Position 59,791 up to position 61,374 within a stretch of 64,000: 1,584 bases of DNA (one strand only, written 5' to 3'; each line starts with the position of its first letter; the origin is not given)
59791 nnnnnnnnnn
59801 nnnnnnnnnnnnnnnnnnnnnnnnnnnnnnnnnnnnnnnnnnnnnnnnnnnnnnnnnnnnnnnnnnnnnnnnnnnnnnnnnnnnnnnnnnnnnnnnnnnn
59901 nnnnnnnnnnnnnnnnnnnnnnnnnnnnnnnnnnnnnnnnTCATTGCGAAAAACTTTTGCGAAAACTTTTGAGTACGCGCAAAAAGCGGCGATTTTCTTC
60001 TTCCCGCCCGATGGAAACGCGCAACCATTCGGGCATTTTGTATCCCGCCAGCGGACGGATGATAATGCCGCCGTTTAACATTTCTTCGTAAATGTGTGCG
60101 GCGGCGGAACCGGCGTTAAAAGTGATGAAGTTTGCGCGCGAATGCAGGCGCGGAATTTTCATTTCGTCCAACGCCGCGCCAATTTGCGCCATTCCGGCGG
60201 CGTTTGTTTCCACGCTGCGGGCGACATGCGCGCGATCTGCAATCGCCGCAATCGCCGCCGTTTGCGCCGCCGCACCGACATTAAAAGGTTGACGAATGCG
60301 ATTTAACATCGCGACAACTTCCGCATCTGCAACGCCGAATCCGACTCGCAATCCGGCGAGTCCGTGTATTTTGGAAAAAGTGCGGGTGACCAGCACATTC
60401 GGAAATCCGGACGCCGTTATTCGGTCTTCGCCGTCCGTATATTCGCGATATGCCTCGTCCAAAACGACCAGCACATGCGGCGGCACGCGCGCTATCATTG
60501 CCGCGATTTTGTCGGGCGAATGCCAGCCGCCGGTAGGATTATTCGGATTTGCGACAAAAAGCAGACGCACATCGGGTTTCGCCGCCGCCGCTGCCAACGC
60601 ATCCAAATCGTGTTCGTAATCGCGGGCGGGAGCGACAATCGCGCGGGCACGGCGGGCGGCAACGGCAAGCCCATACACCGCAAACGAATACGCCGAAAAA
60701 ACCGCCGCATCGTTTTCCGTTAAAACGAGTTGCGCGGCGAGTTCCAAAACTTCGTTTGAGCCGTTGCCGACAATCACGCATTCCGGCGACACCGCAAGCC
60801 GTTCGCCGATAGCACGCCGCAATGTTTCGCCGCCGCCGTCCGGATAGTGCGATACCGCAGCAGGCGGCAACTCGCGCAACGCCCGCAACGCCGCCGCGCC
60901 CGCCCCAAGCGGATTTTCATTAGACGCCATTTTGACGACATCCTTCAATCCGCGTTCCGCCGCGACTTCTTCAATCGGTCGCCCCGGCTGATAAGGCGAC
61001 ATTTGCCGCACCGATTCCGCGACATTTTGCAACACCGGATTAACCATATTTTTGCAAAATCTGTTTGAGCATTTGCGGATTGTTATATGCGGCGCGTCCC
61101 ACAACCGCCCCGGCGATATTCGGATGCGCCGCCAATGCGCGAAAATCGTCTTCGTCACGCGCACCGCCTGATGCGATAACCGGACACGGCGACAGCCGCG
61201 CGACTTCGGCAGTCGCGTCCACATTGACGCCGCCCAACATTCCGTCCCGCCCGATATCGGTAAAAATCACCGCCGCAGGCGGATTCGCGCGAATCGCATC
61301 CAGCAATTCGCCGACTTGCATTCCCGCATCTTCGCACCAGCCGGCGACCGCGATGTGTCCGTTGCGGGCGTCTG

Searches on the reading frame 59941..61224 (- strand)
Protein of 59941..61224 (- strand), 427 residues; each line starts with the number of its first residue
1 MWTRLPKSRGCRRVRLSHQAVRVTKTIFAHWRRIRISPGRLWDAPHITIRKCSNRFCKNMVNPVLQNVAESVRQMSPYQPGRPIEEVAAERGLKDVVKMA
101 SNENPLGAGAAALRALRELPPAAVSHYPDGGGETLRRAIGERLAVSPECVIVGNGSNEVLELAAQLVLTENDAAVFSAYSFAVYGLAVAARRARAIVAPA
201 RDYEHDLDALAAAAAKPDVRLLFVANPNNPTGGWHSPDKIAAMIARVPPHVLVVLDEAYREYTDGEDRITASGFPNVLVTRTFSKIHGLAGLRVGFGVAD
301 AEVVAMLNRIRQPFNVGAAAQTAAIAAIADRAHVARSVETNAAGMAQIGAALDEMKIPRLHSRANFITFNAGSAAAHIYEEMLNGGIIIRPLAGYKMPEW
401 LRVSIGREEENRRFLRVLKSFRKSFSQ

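Call 58: search_protein_families(library=pfam, proteins=[window:59941-61224:-], max_evalue=0.00001)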
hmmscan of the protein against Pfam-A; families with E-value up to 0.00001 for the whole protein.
window:59941-61224:- (427 aa): 1 family
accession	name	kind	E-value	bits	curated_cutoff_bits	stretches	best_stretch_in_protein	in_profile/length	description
PF00155.27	Aminotran_1_2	-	8.9e-50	170.3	19.7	1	94-417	1-360/361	Aminotransferase class I and II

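Call 59: find_encoding_contigs(protein=window:59941-61224:-, flank=10000, max_places=2)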
Protein window:59941-61224:- (427 aa): no gene with exactly this product is on record in the collection.
